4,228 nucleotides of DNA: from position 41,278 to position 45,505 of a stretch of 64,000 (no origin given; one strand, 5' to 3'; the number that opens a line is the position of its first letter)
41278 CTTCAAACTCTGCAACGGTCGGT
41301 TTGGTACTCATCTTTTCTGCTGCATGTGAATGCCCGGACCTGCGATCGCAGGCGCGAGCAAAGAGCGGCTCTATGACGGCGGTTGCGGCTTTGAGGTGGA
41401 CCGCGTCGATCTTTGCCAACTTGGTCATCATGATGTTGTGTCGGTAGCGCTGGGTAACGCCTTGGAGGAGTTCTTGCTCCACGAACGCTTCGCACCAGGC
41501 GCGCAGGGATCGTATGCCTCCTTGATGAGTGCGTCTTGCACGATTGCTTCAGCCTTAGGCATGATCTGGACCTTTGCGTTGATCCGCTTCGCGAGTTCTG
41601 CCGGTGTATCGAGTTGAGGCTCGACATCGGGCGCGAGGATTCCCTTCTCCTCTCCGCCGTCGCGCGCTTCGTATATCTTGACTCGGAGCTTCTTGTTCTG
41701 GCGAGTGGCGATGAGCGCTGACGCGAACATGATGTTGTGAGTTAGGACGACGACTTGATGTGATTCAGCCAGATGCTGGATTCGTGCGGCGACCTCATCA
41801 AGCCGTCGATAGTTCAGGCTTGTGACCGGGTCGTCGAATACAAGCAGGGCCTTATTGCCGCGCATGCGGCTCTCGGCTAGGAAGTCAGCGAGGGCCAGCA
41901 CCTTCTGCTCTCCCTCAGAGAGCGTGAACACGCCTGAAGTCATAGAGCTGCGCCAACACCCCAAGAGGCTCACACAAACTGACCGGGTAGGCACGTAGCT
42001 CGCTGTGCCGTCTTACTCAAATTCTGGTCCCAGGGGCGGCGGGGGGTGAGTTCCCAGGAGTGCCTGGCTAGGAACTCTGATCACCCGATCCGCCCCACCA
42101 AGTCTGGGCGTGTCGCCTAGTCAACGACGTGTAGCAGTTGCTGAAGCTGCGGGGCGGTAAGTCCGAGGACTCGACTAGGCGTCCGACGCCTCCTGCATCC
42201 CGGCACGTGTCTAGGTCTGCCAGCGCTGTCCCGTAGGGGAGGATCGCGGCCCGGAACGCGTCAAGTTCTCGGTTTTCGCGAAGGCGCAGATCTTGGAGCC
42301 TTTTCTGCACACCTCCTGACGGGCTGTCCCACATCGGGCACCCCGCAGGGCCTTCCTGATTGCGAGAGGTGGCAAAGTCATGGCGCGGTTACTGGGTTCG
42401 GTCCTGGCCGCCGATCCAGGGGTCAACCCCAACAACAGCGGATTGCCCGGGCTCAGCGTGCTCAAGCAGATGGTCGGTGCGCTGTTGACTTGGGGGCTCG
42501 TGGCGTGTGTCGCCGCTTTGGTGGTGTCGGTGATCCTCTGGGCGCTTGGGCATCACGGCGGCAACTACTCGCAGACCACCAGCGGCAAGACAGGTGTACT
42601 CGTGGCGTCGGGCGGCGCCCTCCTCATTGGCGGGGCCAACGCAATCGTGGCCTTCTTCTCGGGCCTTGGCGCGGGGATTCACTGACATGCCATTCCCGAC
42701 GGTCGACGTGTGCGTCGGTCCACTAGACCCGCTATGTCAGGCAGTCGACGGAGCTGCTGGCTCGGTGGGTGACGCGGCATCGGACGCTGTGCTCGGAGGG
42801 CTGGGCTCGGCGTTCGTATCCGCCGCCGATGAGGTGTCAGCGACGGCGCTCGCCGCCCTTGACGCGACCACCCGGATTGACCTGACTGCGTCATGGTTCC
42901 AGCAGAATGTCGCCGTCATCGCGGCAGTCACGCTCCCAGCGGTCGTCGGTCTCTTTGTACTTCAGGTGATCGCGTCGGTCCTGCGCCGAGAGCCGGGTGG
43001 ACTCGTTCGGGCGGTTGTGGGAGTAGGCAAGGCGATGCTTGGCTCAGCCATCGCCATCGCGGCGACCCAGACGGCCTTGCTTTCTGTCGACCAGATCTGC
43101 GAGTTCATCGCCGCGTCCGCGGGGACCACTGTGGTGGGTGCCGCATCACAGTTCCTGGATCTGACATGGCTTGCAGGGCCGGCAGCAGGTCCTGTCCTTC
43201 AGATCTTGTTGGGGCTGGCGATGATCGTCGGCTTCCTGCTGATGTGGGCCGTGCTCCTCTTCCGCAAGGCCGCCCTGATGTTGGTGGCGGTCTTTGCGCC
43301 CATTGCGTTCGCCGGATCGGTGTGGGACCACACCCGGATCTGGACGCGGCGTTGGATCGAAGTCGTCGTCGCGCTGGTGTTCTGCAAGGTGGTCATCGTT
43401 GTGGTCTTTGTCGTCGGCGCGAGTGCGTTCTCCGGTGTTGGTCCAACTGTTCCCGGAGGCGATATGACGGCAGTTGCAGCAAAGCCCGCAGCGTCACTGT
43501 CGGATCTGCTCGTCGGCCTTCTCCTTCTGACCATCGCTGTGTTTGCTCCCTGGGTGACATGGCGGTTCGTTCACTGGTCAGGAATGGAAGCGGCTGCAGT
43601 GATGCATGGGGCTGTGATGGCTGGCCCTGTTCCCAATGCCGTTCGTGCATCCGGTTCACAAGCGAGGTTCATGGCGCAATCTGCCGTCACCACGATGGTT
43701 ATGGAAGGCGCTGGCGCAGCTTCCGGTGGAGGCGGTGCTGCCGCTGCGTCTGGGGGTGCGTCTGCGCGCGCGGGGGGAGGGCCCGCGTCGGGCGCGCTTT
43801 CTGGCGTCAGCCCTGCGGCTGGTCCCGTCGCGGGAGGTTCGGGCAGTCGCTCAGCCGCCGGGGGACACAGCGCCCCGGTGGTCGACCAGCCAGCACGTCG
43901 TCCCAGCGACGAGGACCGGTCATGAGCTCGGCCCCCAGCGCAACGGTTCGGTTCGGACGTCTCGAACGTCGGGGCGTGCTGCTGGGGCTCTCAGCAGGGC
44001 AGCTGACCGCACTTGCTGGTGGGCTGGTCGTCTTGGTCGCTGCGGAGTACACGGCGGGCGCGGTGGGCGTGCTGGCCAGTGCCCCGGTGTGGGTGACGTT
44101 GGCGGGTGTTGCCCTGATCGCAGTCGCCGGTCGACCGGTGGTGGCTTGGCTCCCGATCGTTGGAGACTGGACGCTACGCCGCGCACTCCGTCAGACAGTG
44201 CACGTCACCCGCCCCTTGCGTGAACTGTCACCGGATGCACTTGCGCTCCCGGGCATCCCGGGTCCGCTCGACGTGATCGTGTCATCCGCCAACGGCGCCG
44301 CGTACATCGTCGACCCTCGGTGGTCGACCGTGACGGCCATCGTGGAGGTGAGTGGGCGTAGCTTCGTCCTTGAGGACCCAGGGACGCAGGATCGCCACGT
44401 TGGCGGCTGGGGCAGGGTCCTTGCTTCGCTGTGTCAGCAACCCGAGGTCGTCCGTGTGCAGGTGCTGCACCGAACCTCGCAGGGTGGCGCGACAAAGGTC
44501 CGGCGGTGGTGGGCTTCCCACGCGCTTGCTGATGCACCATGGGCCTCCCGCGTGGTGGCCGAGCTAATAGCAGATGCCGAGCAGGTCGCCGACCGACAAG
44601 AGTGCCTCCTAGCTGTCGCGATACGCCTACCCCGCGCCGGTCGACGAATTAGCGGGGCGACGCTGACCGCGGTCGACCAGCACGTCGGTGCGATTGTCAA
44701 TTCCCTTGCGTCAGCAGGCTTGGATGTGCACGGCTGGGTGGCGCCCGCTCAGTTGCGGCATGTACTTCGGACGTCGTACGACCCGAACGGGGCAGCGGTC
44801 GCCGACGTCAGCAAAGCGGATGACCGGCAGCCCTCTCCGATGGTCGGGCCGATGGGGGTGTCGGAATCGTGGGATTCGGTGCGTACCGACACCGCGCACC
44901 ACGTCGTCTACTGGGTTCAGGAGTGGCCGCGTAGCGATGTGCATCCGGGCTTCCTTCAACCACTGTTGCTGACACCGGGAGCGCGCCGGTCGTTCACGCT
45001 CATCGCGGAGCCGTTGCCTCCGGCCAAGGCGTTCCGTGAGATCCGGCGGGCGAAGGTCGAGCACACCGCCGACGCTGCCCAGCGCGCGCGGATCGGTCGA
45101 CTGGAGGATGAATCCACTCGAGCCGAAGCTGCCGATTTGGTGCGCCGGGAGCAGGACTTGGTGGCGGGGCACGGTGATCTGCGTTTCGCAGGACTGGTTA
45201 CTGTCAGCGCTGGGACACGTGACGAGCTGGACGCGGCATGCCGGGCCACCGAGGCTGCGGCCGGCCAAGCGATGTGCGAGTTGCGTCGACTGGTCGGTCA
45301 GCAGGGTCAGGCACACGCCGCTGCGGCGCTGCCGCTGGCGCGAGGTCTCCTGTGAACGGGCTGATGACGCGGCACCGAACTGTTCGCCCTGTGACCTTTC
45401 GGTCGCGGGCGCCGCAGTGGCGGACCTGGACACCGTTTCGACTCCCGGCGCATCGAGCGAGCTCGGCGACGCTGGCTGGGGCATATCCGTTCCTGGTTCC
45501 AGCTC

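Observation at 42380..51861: Conjugative T4SS-like module with no relaxase in the window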

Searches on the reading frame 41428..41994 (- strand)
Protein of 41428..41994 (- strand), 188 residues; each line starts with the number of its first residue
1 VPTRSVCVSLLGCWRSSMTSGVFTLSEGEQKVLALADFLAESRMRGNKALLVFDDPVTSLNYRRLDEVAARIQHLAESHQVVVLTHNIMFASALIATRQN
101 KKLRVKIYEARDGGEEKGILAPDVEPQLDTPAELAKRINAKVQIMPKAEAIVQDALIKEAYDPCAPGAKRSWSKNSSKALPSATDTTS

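Call 5: search_protein_families(library=pfam, proteins=[window:41428-41994:-], max_evalue=0.01)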
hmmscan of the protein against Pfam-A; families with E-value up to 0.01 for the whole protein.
window:41428-41994:- (188 aa): 3 families
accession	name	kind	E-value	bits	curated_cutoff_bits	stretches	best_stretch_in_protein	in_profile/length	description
PF13166.12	AAA_13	-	1.1e-08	34.8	36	1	24-99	499-582/713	AAA domain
PF13304.12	AAA_21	-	3.6e-07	31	27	1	23-87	236-299/304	AAA domain, putative AbiEii toxin, Type IV TA system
PF02463.25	SMC_N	-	3.5e-06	27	40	1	24-89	136-200/220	RecF/RecN/SMC N terminal domain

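Call 69: search_protein_families(library=padloc, proteins=[window:41428-41994:-], max_evalue=0.001)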
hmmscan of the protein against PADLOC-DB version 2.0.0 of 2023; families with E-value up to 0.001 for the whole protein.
window:41428-41994:- (188 aa): 21 families
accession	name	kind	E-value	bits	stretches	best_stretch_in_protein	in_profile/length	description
PDLC04888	PDC-S06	-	8.7e-28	94.9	1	25-162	624-760/851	-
PDLC04891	PDC-S06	-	3.8e-25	86.4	1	25-123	623-721/858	-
PDLC04893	PDC-S06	-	1.3e-20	71.4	1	25-143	622-745/862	-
PDLC04892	PDC-S06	-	6.1e-19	65.8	1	25-100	614-687/843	-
PDLC04895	PDC-S06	-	2.6e-10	37.5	1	25-111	562-652/784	-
PDLC04886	PDC-S06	-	6.8e-09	33.1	1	20-103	493-588/727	-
PDLC04135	mad3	-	8.5e-08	30.1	1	24-91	263-327/374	mads_3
PDLC02980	AriA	-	1.7e-07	29.5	1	23-87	236-299/304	-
PDLC04898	PDC-S06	-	5.6e-07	26.2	1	25-97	533-617/752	-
PDLC04890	PDC-S06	-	3.1e-06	24.1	1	22-101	494-587/732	-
PDLC04897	PDC-S06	-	3.6e-06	23.8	1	22-90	504-581/727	-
PDLC04896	PDC-S06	-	6.4e-06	23.1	1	24-92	498-570/732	-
PDLC04894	PDC-S06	-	3.2e-05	20.7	1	24-92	503-575/740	-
PDLC02729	PbeC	-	3.7e-05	20.4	1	23-83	570-628/668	PbeC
PDLC02360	PrrC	-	4.2e-05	20.8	1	47-104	170-230/372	PrrC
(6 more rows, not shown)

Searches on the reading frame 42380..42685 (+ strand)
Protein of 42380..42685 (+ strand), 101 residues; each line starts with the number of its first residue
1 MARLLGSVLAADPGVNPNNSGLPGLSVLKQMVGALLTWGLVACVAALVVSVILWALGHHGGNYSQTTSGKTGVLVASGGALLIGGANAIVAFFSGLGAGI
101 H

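Call 4: search_protein_families(library=pfam, proteins=[window:42380-42685:+], max_evalue=0.01)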
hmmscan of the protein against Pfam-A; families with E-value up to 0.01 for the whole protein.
window:42380-42685:+ (101 aa): 1 family
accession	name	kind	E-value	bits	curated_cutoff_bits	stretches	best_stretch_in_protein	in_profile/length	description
PF19607.4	DUF6112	-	5.3e-16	58.7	25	1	15-97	3-85/88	Family of unknown function (DUF6112)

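Call 11: search_protein_families(library=ncbifam, proteins=[window:42380-42685:+], max_evalue=0.01)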
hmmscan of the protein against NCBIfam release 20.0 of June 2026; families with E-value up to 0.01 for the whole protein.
window:42380-42685:+ (101 aa): 0 families

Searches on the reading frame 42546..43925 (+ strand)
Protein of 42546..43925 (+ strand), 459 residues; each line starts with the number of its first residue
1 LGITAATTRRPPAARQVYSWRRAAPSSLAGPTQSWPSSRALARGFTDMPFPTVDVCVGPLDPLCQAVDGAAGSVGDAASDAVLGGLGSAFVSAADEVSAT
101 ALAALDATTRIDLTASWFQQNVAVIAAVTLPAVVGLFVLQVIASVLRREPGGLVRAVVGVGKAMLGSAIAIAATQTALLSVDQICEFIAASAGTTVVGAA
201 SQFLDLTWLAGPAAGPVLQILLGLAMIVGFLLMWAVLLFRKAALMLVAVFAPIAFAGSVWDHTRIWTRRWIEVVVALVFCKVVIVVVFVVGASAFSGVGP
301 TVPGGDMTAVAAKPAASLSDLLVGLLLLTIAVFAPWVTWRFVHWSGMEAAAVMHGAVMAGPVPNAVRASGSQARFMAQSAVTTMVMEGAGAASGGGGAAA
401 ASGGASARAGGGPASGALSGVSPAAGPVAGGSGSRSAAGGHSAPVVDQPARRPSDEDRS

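Call 4: search_protein_families(library=pfam, proteins=[window:42546-43925:+], max_evalue=0.01)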
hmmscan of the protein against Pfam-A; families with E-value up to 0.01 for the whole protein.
window:42546-43925:+ (459 aa): 2 families
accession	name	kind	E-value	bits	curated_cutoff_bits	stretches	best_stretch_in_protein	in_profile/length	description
PF04610.19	TrbL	-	1e-06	29.1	25.9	1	154-312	49-193/215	TrbL/VirB6 plasmid conjugal transfer protein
PF19597.4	TrbL_4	-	0.0044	16.9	27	1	168-358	96-263/276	Conjugal transfer protein TrbL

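Call 11: search_protein_families(library=ncbifam, proteins=[window:42687-43925:+], max_evalue=0.01)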
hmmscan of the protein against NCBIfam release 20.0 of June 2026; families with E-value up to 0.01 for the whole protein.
window:42687-43925:+ (412 aa): 1 family
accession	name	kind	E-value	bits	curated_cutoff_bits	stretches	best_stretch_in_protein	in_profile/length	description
NF047967.1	SCO6881_fam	exception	1.5e-31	109.7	325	1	14-360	8-324/329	SCO6881 family protein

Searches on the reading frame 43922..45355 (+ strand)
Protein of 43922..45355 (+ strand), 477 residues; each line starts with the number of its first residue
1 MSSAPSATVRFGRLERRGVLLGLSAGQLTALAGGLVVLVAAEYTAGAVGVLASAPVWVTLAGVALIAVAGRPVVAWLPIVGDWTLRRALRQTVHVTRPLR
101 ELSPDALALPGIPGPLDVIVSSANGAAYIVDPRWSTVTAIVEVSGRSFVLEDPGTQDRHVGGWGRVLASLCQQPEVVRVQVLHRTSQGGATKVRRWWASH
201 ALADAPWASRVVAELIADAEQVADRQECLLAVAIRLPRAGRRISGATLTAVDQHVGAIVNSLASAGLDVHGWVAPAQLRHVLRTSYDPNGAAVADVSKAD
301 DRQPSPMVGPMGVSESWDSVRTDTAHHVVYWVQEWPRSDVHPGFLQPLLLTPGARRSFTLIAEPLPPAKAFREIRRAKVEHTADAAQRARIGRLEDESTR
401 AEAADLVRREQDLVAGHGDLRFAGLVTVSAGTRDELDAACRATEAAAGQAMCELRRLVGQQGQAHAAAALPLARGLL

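Call 11: search_protein_families(library=ncbifam, proteins=[window:43922-45355:+], max_evalue=0.01)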
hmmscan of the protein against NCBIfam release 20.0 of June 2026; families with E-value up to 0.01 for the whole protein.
window:43922-45355:+ (477 aa): 2 families
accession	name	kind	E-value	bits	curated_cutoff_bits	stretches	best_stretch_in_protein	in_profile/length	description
NF042935.1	SCO6880_fam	subfamily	1.8e-104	350.3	60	1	10-473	4-476/477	SCO6880 family protein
NF045971.1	conju_CD1110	equivalog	0.0022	16.3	325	1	308-473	191-362/752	VirB4-like conjugal transfer ATPase, CD1110 family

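Call 12: find_related_loci(query=window:43922-45355:+, collection=genome_contigs, flank=10000)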
Query window:43922-45355:+ (477 aa) in genome_contigs; peptide patterns used: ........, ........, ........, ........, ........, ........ (x = any residue, [..] = any of these).
292 stretches matched a pattern; 1 encode a relative of the query (tblastn E <= 1e-3); 1 distinct loci.
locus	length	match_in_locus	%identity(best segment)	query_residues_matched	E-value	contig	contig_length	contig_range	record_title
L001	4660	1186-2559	85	1-458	0e+0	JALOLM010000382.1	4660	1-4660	MAG: Candidatus Nanopelagicales bacterium isolate Prado025 scaffold_101162, whole genome shotgun sequence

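Call 30: search_dna_similar(query=window:43922-45355:+, collection=plasmids, mode=protein, max_rows=25)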
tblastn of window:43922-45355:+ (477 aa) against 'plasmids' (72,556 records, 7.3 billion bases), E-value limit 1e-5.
Records with a match: 126; places in all: 128; records where one place covers at least 80% of the query: 44.
Best place of each record, by identity: <60% 126.
By first word of the organism name: Streptomyces 48; Arthrobacter 24; Paenarthrobacter 10; Rhodococcus 5; Rathayibacter 5; Pseudarthrobacter 4; Kocuria 4; Microbacterium 3; Micromonospora 3; Leifsonia 2; and 14 more.
By predicted mobility (MOB-suite, as given by PLSDB): non-mobilizable 71; conjugative 34; mobilizable 21.
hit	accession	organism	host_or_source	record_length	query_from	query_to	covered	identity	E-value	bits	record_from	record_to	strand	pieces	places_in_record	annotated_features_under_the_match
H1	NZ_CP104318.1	Streptomyces angustmyceticus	whole organism,soil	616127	44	455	86%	37.2%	7e-72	254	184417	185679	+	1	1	SCO6880 family protein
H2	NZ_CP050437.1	Streptomyces sp. SNU607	Copris tripartitus,Whole organism,gut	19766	70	456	81%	37.9%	1e-65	236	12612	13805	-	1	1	none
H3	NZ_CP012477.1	Arthrobacter sp. ERGS1:01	single,stream water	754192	44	455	86%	31.6%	1e-49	190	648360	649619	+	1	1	SCO6880 family protein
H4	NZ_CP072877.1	Microbacterium sp. NIBRBAC000506063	cell culture,sludge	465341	111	430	60%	45.0%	4e-55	242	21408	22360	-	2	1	none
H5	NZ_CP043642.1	Leifsonia shinshuensis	pure culture,soil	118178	45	451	85%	30.6%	8e-32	137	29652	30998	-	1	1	SCO6880 family protein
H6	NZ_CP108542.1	Streptomyces sp. NBC_01213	-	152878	55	456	84%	30.7%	9e-34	142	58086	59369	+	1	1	SCO6880 family protein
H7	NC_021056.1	Streptomyces sp. PAMC 26508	-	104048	55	456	84%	30.7%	9e-34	142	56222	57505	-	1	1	SCO6880 family protein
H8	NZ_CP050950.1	Iamia sp. SCSIO 61187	whole organism,ocean sediment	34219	49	440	82%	31.3%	1e-27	124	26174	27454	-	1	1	SCO6880 family protein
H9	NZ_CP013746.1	Arthrobacter alpinus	Permafrost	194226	49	456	86%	29.7%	7e-48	184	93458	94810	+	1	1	SCO6880 family protein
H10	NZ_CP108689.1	Streptomyces sp. NBC_01012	-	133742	55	456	84%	29.9%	3e-32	138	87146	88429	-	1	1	SCO6880 family protein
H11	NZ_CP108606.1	Streptomyces sp. NBC_01174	-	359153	55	456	84%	29.7%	8e-33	140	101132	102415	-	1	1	SCO6880 family protein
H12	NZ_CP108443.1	Streptomyces sp. NBC_01276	-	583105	51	456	85%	28.8%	1e-28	127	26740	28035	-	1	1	SCO6880 family protein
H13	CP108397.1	Streptomyces sp. NBC_01310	-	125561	112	456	72%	33.9%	7e-39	158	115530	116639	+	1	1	type VII secretion protein EccE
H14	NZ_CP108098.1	Streptomyces sp. NBC_00239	-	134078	112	456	72%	33.9%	7e-39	158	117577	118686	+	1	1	SCO6880 family protein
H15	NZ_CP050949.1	Iamia sp. SCSIO 61187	whole organism,ocean sediment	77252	58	455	83%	28.9%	9e-30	130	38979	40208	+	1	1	SCO6880 family protein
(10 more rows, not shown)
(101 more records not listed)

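Call 31: get_annotated_region(hit=H8, flank=20000)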
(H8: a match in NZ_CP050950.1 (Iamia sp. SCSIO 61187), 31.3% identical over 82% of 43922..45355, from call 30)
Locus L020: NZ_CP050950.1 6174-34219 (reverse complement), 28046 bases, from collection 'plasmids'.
description: Iamia sp. SCSIO 61187 plasmid unnamed2, complete sequence
organism: Iamia sp. SCSIO 61187 (NCBI taxid 2722752)
taxonomy: Bacteria; Actinomycetota; Acidimicrobiia; Acidimicrobiales; Iamiaceae; Iamia; Iamia sp. SCSIO 61187
host: -; source: whole organism,ocean sediment; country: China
typing (MOB-suite, as given by PLSDB): non-mobilizable
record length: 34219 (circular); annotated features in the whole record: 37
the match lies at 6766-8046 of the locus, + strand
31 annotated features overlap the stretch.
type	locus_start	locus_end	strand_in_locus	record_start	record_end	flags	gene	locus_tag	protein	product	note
CDS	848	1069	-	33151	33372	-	-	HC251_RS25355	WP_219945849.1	hypothetical protein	-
CDS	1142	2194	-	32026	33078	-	-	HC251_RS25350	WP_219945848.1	D-alanyl-D-alanine carboxypeptidase family protein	GO:0006508 - proteolysis [Evidence IEA]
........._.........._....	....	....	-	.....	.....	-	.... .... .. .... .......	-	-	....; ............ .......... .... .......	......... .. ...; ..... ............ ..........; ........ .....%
CDS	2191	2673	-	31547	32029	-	-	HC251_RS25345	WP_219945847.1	hypothetical protein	-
CDS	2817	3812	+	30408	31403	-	-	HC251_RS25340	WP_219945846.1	AAA family ATPase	-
CDS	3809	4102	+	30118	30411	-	-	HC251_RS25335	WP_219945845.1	DUF6112 family protein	-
CDS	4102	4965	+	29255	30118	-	-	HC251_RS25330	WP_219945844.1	hypothetical protein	-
CDS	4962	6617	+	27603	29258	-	-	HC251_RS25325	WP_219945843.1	type IV secretion system protein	-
CDS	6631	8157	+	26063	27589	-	-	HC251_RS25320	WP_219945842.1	SCO6880 family protein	-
CDS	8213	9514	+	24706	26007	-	-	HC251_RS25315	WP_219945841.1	ATP-binding protein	-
CDS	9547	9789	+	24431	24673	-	-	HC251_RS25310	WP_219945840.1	helix-turn-helix domain-containing protein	-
CDS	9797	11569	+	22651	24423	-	-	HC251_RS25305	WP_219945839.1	TraM recognition domain-containing protein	-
CDS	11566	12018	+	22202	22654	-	-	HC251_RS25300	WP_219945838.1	hypothetical protein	-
CDS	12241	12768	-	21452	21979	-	-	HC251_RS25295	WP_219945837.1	hypothetical protein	-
CDS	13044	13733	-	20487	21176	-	-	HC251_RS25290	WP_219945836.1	hypothetical protein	-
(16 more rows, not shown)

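Call 32: get_annotated_region(hit=H1, flank=15000)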
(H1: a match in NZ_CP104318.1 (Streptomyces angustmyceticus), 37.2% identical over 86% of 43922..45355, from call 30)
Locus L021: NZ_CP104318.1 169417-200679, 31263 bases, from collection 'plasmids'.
description: Streptomyces angustmyceticus strain CQUSa03 plasmid p1, complete sequence
organism: Streptomyces angustmyceticus (NCBI taxid 285578)
taxonomy: Bacteria; Actinomycetota; Actinomycetes; Kitasatosporales; Streptomycetaceae; Streptomyces; Streptomyces angustmyceticus
host: -; source: whole organism,soil; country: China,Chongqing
typing (MOB-suite, as given by PLSDB): non-mobilizable
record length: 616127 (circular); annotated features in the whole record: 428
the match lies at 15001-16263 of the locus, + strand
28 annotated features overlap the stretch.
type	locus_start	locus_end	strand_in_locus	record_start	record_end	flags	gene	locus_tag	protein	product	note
CDS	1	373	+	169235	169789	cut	-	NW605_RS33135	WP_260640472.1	methylated-DNA--[protein]-cysteine S-methyltransferase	-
CDS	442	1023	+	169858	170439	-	-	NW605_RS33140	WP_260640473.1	hypothetical protein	-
CDS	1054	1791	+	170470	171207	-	-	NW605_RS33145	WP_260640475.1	alpha-ketoglutarate-dependent dioxygenase AlkB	-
CDS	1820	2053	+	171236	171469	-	-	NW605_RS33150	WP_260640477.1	DUF2277 domain-containing protein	-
CDS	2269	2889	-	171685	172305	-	-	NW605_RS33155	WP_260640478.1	flavin reductase family protein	-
CDS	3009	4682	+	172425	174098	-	-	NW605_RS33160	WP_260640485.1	recombinase family protein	GO:0006310 - DNA recombination [Evidence IEA]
CDS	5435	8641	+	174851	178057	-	-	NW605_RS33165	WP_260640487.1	NACHT domain-containing protein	-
CDS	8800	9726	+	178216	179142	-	-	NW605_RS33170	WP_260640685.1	DUF5655 domain-containing protein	-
CDS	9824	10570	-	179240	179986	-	-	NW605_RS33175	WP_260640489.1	site-specific DNA-methyltransferase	-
CDS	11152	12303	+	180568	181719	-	-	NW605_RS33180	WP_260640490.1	C40 family peptidase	GO:0006508 - proteolysis [Evidence IEA]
CDS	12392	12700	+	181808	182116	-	-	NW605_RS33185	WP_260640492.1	DUF6112 family protein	-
CDS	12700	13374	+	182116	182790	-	-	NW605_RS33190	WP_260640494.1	hypothetical protein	-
CDS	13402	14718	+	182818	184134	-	-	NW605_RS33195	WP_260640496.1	type IV secretion system protein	-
CDS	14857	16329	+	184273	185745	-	-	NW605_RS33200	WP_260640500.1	SCO6880 family protein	-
CDS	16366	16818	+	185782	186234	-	-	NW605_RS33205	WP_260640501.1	DUF6238 family protein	-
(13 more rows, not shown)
